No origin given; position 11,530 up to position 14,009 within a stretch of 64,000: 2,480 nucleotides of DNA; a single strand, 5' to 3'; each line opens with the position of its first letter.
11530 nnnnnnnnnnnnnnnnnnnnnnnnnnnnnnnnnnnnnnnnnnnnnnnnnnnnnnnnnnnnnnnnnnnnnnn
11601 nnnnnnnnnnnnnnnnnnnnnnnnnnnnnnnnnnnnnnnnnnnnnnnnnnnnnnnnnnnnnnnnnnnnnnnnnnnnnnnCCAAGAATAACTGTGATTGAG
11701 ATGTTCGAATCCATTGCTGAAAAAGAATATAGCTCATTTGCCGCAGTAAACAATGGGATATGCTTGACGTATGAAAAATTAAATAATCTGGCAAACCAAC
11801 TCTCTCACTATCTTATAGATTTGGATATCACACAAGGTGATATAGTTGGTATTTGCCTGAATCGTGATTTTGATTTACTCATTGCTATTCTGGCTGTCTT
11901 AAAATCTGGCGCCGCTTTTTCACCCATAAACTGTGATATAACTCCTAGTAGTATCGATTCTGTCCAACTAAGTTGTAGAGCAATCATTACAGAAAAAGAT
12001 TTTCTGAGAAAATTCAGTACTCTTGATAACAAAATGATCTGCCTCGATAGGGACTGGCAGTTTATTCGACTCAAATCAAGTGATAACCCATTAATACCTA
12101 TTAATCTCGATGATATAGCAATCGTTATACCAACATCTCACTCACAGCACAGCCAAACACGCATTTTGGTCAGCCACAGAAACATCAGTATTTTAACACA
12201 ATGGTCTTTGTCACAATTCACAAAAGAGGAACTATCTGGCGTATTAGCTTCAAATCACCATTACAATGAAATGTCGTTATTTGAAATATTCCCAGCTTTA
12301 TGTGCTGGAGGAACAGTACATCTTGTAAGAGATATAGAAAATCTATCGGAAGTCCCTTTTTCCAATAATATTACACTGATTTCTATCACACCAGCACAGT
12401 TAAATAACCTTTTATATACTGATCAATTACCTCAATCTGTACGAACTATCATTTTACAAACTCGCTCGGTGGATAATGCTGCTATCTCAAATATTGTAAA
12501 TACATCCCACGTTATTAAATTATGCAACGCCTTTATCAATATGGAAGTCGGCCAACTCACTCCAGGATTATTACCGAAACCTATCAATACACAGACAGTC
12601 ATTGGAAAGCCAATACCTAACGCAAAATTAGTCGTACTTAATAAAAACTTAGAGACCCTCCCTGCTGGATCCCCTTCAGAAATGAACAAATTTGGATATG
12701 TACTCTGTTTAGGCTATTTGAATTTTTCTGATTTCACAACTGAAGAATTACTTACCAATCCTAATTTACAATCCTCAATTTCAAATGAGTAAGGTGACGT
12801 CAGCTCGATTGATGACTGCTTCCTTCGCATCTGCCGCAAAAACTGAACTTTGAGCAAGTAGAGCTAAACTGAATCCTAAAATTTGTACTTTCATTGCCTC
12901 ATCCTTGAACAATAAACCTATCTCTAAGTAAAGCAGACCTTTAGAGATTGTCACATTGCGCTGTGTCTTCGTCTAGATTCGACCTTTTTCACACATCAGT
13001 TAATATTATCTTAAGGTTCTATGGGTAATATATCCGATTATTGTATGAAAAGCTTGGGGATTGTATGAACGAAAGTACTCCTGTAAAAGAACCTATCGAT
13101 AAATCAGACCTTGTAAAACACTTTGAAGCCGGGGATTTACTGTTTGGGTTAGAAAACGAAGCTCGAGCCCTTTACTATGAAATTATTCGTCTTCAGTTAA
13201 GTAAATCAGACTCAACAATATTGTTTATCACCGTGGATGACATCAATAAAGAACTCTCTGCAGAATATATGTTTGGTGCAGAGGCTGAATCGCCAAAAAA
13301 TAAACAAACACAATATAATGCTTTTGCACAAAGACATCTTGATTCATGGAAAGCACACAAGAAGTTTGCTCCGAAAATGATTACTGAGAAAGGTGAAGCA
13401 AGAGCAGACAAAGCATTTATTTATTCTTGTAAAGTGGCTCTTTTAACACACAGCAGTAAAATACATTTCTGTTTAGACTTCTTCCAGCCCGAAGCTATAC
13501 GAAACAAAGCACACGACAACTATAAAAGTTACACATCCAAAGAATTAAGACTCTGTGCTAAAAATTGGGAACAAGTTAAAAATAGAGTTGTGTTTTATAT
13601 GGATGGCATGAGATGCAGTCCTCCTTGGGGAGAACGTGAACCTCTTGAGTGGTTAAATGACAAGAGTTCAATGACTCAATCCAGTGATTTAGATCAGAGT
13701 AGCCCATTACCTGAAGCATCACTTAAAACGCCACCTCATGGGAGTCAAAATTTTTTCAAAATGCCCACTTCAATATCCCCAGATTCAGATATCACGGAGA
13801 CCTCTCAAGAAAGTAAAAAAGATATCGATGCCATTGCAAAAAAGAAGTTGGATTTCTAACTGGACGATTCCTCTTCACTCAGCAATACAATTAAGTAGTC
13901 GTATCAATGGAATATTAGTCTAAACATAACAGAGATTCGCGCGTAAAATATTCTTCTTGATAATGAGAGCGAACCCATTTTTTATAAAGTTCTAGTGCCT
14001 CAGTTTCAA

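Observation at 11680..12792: Degenerate A-domain stub after the TE domain: NRPS apparently truncated at the repeat junction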

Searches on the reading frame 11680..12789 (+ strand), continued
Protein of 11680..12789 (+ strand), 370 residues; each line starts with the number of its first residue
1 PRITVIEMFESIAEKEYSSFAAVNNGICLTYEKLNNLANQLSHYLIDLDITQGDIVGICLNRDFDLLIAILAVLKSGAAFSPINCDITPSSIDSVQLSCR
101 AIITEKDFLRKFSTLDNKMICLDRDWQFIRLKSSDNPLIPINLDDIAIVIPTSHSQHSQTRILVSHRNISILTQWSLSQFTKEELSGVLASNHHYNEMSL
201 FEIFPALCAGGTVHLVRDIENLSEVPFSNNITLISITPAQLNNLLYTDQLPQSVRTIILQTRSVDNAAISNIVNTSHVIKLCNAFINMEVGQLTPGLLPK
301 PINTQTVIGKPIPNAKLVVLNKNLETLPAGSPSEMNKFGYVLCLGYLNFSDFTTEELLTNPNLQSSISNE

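Call 63: fold_search(model_id=the predicted structure, library=pdb)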
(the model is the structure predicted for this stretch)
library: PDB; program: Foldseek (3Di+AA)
matches with E <= 10: 1893; with E <= 0.001: 612
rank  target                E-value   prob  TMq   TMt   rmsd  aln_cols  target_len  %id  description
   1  8jbr                  3.1e-32  1.00  0.83  0.32   5.4       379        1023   26  Structure of McyA2-CAPCP (released 2024-01-24)
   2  4d4h                  1.6e-28  1.00  0.79  0.73   5.4       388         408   26  Understanding bi-specificity of A-domains (released 2015-07-01)
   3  4d4i                  1.9e-28  1.00  0.80  0.62   5.4       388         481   26  Understanding bi-specificity of A-domains (released 2015-07-01)
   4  4d56                  4.7e-28  1.00  0.79  0.62   5.4       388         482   26  Understanding bi-specificity of A-domains (released 2015-07-01)
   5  4d4g                  5.6e-28  1.00  0.80  0.62   5.4       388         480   26  Understanding bi-specificity of A-domains (released 2015-07-01)
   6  8hlk                  7.8e-27  1.00  0.77  0.33   5.7       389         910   24  Structure of McyB-C1A1 complexed with L-Leu and AMP (released 2023-12-13)
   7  8p5o_A                1.3e-26  1.00  0.79  0.75   5.5       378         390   24  Proline activating adenylation domain of gramicidin S synthetase 2 - GrsB1-Acore (released 2023-07-05)
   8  5n82                  4.7e-26  1.00  0.77  0.73   5.7       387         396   24  Crystal structure of an engineered TycA variant in complex with an beta-Phe-AMP analog (released 2017-12-13)
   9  5n81_A                8.1e-26  1.00  0.78  0.73   5.6       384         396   24  Crystal structure of an engineered TycA variant in complex with an O-propargyl-beta-Tyr-AMP analog (released 2017-12-13)
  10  8p5o_D                1.1e-25  1.00  0.78  0.75   5.5       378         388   23  Proline activating adenylation domain of gramicidin S synthetase 2 - GrsB1-Acore (released 2023-07-05)
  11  5n81_B                1.3e-25  1.00  0.77  0.72   5.7       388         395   24  Crystal structure of an engineered TycA variant in complex with an O-propargyl-beta-Tyr-AMP analog (released 2017-12-13)
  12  6ulz                  1.7e-25  1.00  0.77  0.50   6.0       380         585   24  Adenylation domain of the initiation module of LgrA mutant P483M (released 2020-02-19)
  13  5jnf_A                2.0e-25  1.00  0.76  0.50   5.9       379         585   24  Crystal structure of the LgrA initiation module excluding the Asub domain: F-A-delta-sub (released 2016-10-12)
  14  7ywk_B                2.1e-25  1.00  0.79  0.74   5.4       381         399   24  Crystal structure of an engineered TycA variant, TycApPLA, in complex with AMP (released 2022-09-21)
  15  7ywk_A                4.6e-25  1.00  0.77  0.72   5.9       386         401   23  Crystal structure of an engineered TycA variant, TycApPLA, in complex with AMP (released 2022-09-21)
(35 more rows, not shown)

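Call 66: search_protein_families(library=ncbifam, proteins=[window:11680-12789:+], max_evalue=0.01)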
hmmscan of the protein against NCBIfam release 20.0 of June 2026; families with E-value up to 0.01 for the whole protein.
window:11680-12789:+ (370 aa): 52 families (the best 25 are shown)
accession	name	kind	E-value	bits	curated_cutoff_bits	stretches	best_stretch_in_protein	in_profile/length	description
TIGR01733.1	AA-adenyl-dom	subfamily_domain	4.8e-41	140.9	317.4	1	30-365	1-352/409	amino acid adenylation domain-containing protein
NF041803.1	NRPS_SolG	exception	6.6e-27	93.5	2200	1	7-362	565-938/1163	solanimycin non-ribosomal peptide synthetase SolG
NF047350.1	aureusi_NRPS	equivalog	7.7e-25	86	2500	1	4-365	414-775/2373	aureusimine non-ribosomal peptide synthetase AusA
NF004282.0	PRK05691.1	subfamily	2.8e-22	76.7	4090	1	4-362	1132-1499/4334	non-ribosomal peptide synthase/polyketide synthase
NF003417.0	PRK04813.1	subfamily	3.5e-20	72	476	1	5-217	5-217/505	D-alanine--poly(phosphoribitol) ligase subunit DltA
TIGR01734.1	D-ala-DACP-lig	equivalog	2.7e-19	69.1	559.85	1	5-357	2-368/504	D-alanine--poly(phosphoribitol) ligase subunit DltA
NF038078.1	NRPS_MxcG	equivalog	7.7e-17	59.9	2300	1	4-356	457-827/1442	myxochelin non-ribosomal peptide synthetase MxcG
NF052269.1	Staph_lig_FadD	equivalog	2.3e-16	59.3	650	1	29-357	28-368/499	long-chain-fatty-acid--CoA ligase FadD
TIGR03098.1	ligase_PEP_1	hypoth_equivalog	8.5e-16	57.5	592.35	1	7-365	4-389/517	acyl-CoA ligase (AMP-forming), exosortase A system-associated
NF004837.0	PRK06187.1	subfamily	5.8e-13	47.9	476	1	4-354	9-394/531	long-chain-fatty-acid--CoA ligase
NF006134.1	PRK08279.1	equivalog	1.2e-12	47.2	625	1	5-172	46-215/605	long-chain-acyl-CoA synthetase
TIGR01923.1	menE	equivalog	4.4e-11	42.3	330.15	1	30-263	1-235/442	o-succinylbenzoate--CoA ligase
TIGR03443.1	alpha_am_amid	equivalog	1.7e-10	39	1030.1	1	27-89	269-331/1390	L-aminoadipate-semialdehyde dehydrogenase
NF006182.0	PRK08316.1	subfamily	5.4e-10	38.4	663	1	4-119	12-129/523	fatty acyl-CoA synthetase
NF004758.0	PRK06087.1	equivalog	4.2e-09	35.4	736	1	21-94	43-116/548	medium-chain fatty-acid--CoA ligase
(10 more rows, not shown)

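Call 67: search_protein_families(library=ncbifam, proteins=[L006:18665-19900:+], max_evalue=1e-30)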
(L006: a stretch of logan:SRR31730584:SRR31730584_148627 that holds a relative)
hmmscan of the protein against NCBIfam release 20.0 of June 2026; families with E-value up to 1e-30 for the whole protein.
L006:18665-19900:+ (412 aa): 7 families
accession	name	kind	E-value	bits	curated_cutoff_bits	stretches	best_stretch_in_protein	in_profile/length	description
TIGR01733.1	AA-adenyl-dom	subfamily_domain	3.4e-72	243.5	317.4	1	30-391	1-379/409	amino acid adenylation domain-containing protein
NF041803.1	NRPS_SolG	exception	1.7e-55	188.2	2200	1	7-398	565-975/1163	solanimycin non-ribosomal peptide synthetase SolG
NF047350.1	aureusi_NRPS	equivalog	2.8e-55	187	2500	1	3-411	413-819/2373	aureusimine non-ribosomal peptide synthetase AusA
NF004282.0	PRK05691.1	subfamily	6.1e-48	161.9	4090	1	6-408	1134-1545/4334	non-ribosomal peptide synthase/polyketide synthase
NF003417.0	PRK04813.1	subfamily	9.7e-40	136.5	476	1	9-389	9-397/505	D-alanine--poly(phosphoribitol) ligase subunit DltA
TIGR01734.1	D-ala-DACP-lig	equivalog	4.1e-39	134.5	559.85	1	10-390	7-397/504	D-alanine--poly(phosphoribitol) ligase subunit DltA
NF038078.1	NRPS_MxcG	equivalog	3.3e-35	120.8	2300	1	5-407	459-878/1442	myxochelin non-ribosomal peptide synthetase MxcG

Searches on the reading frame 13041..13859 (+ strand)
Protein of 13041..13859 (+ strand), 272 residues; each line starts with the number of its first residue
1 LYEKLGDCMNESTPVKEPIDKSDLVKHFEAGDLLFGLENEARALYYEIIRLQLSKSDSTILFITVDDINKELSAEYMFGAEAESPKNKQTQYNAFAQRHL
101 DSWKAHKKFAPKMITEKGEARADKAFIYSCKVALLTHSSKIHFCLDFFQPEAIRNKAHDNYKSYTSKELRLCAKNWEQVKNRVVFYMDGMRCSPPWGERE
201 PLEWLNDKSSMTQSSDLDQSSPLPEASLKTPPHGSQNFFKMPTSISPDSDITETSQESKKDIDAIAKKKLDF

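Call 9: search_protein_families(library=pfam, proteins=[window:13041-13859:+], max_evalue=0.001)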
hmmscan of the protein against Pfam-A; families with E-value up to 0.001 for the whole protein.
window:13041-13859:+ (272 aa): 0 families

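Call 28: find_encoding_contigs(protein=window:13065-13859:+, flank=10000, max_places=10)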
Protein window:13065-13859:+ (264 aa): no gene with exactly this product is on record in the collection.

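Call 46: find_homologous_proteins(query=window:13065-13856:+, max_evalue=0.00001)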
Query window:13065-13856:+ (264 aa): 9 proteins with E <= 0.00001 among 461 candidates.
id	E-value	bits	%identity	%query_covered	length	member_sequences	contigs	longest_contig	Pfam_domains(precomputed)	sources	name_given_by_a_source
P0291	1.7e-174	596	100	100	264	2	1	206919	-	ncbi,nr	ncbi:MAG: hypothetical protein K2X50_06815 [Gammaproteobacteria bacterium]|nr:hypothetical protein [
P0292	3.9e-146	503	83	100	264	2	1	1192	-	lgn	-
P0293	7.8e-139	479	80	100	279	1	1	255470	-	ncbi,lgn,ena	-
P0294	3.1e-127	441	73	100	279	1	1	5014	-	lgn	-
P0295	8.5e-75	270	48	98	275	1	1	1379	-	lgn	-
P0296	9.0e-65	237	49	95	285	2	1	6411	-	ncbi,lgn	-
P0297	1.1e-58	217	44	88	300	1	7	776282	-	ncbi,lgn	-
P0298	3.0e-39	153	40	79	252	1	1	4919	-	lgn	-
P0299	2.1e-34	137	37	81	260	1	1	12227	-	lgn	-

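Call 47: find_encoding_contigs(protein=P0293, flank=10000, max_places=4)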
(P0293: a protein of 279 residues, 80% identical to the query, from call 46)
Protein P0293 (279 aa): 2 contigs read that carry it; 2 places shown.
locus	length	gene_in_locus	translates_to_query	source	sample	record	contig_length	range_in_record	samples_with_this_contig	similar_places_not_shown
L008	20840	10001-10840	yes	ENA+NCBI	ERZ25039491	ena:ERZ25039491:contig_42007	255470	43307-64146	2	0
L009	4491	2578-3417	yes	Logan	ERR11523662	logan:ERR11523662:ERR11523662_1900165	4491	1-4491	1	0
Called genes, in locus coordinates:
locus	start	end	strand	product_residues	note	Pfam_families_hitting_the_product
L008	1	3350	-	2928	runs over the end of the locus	PF00501:AMP-binding, PF08242:Methyltransf_12, PF13649:Methyltransf_25, PF00550:PP-binding, PF00668:Condensation, PF00501:AMP-binding, PF13193:AMP-binding_C, PF00550:PP-binding, +4 more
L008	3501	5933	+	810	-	PF00989:PAS (faint), PF13426:PAS_9 (weak), PF08448:PAS_4, PF13426:PAS_9 (weak), PF00512:HisKA, PF02518:HATPase_c, PF00072:Response_reg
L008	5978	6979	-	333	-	PF03171:2OG-FeII_Oxy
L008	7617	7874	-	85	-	PF02599:CsrA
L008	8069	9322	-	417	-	PF00696:AA_kinase, PF01842:ACT (weak), PF22468:ACT_9 (weak), PF13840:ACT_7, PF22468:ACT_9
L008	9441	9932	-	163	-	-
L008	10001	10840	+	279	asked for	-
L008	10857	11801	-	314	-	PF18632:DUF5630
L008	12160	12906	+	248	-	PF02698:DUF218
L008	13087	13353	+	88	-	-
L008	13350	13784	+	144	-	PF01850:PIN, PF13470:PIN_3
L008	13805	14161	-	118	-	-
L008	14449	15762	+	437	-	PF08238:Sel1 (weak)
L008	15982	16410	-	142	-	PF01850:PIN (weak), PF13470:PIN_3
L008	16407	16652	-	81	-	PF19891:DUF6364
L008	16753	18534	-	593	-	PF01411:tRNA-synt_2c, PF07973:tRNA_SAD, PF02272:DHHA1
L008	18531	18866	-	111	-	PF01411:tRNA-synt_2c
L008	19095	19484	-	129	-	PF01411:tRNA-synt_2c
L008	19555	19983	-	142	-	PF21982:RecX_HTH1, PF02631:RecX_HTH2, PF14542:Acetyltransf_CG (faint), PF21981:RecX_HTH3 (weak)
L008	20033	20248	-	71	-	PF21096:RecA_C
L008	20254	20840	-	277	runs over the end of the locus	PF00154:RecA_N, PF08423:Rad51, PF06745:ATPase (weak), PF27531:MT3502_N (weak), PF01637:ATPase_2 (weak)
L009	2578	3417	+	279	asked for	-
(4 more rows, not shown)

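Call 48: find_encoding_contigs(protein=P0291, flank=10000, max_places=4)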
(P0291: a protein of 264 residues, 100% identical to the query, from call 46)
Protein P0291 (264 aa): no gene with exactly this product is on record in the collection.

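Call 65: find_encoding_contigs(protein=P0294, flank=10000, max_places=3)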
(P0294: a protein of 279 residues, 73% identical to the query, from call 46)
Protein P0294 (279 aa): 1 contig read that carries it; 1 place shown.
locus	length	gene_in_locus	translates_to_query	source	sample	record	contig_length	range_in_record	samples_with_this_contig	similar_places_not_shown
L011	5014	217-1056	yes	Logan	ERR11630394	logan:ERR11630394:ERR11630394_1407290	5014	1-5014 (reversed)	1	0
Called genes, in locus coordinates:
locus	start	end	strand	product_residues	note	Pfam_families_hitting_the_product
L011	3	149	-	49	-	?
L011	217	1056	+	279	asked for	-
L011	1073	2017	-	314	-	PF18632:DUF5630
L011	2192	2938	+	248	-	PF02698:DUF218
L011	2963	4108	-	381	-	-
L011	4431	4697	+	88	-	-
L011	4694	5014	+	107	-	?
